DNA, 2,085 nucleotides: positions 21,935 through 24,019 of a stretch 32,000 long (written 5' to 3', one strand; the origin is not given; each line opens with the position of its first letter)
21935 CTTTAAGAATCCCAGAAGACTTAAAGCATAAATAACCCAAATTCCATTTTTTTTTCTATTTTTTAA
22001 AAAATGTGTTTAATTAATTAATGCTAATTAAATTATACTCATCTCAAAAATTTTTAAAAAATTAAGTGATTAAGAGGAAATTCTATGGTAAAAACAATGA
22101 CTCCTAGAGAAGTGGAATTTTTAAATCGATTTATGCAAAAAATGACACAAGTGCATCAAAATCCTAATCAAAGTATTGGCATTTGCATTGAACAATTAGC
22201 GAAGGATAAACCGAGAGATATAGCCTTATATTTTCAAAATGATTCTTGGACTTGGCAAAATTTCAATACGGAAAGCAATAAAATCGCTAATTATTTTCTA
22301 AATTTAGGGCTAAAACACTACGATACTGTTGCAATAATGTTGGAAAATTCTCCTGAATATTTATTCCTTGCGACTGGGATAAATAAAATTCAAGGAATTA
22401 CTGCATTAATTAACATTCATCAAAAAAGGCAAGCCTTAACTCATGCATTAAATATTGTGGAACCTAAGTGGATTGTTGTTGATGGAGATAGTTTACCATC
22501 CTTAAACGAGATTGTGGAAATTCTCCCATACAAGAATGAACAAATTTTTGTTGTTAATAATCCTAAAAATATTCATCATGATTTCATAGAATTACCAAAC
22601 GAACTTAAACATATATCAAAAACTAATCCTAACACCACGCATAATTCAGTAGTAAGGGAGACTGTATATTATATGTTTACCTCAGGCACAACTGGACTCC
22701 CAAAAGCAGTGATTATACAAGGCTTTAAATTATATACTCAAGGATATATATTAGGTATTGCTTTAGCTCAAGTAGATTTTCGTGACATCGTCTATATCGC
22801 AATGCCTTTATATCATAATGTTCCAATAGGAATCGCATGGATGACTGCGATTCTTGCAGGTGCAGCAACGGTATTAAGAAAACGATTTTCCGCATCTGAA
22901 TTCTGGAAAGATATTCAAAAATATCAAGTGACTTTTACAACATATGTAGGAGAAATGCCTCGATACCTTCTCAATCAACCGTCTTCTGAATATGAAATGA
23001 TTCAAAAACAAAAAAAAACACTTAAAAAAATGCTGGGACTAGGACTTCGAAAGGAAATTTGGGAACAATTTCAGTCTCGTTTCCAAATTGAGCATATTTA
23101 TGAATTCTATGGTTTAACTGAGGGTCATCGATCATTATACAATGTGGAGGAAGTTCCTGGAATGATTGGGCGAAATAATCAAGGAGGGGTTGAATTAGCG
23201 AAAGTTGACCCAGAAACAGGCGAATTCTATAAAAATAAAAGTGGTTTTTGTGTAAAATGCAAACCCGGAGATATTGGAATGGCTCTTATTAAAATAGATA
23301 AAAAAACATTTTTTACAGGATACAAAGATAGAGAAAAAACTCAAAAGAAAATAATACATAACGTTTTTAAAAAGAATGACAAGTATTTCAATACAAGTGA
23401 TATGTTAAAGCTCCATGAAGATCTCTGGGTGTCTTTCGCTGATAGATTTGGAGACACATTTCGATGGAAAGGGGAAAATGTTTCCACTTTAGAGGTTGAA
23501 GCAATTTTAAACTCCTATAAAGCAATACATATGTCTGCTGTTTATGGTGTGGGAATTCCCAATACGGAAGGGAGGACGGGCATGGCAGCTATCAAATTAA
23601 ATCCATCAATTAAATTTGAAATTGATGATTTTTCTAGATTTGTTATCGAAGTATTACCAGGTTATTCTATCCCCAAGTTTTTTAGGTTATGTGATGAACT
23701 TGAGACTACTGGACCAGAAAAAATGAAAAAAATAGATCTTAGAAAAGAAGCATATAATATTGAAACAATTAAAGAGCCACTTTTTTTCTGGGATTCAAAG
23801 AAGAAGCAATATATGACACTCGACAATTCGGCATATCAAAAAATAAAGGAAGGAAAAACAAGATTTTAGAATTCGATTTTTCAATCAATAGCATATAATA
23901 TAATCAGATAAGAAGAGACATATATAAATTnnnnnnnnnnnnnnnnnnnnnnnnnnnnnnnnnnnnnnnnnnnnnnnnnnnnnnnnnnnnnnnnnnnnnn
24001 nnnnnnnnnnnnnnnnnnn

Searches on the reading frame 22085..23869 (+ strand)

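Call 3: search_protein_families(library=pfam, proteins=[window:22085-23869:+])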
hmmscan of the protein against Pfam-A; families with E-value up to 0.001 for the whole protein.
window:22085-23869:+ (594 aa): 2 families
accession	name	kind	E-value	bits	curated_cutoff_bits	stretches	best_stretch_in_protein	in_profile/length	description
PF00501.34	AMP-binding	-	4e-54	184.3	29.9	1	36-381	2-363/384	AMP-binding enzyme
PF13193.12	AMP-binding_C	-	1e-05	26.8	24.5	1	470-546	1-76/76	AMP-binding enzyme C-terminal domain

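Call 4: search_protein_families(library=ncbifam, proteins=[window:22085-23869:+])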
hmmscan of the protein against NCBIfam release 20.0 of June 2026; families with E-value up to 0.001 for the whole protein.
window:22085-23869:+ (594 aa): 90 families (the best 25 are shown)
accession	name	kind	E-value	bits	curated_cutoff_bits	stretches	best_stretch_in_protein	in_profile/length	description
NF006134.1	PRK08279.1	equivalog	6.4e-187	622.8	625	1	8-593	23-604/605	long-chain-acyl-CoA synthetase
NF038342.1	FACL_FadD6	exception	4.5e-119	398.4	975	1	24-591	35-582/584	long-chain-acyl-CoA synthetase FadD6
NF004808.0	PRK06155.1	equivalog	1.6e-68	231.3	722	1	20-560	12-526/542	ATP-dependent acyl-CoA ligase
NF004837.0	PRK06187.1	subfamily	6e-62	209.6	476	1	25-557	4-523/531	long-chain-fatty-acid--CoA ligase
NF052587.1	SterCoASynCasI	equivalog_domain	5.5e-59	200.1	900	1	47-580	20-530/550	steroid-22-oyl-CoA synthetase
NF005947.1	PRK08008.1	equivalog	4.3e-50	170.8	651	1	53-551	36-516/518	crotonobetaine/carnitine-CoA ligase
NF009927.1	PRK13388.1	exception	2.1e-45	155.2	800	1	43-577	14-521/523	fatty-acid--CoA ligase FadD1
NF006182.0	PRK08316.1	subfamily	2.8e-42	144.9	663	1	22-557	4-518/523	fatty acyl-CoA synthetase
NF005897.1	PRK07867.1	exception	3.3e-41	141.5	850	1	183-555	136-484/496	long-chain-fatty-acid--CoA ligase FadD17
NF006020.0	PRK08162.1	subfamily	1.6e-36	125.8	677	1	37-560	27-542/545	acyl-CoA synthetase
NF052269.1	Staph_lig_FadD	equivalog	4.2e-36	124.3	650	1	49-556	22-493/499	long-chain-fatty-acid--CoA ligase FadD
NF005898.0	PRK07868.1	equivalog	5e-36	123.8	925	1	17-591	435-989/994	acyl-CoA synthetase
NF002966.0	PRK03640.1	equivalog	4.3e-34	117.9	556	1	36-555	9-479/483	o-succinylbenzoate--CoA ligase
NF005714.0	PRK07529.1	subfamily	5.2e-34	117.6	632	1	32-557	33-577/640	acyl-CoA synthetase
NF005307.0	PRK06839.1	equivalog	4.9e-33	114.5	748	1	29-553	2-490/496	o-succinylbenzoate--CoA ligase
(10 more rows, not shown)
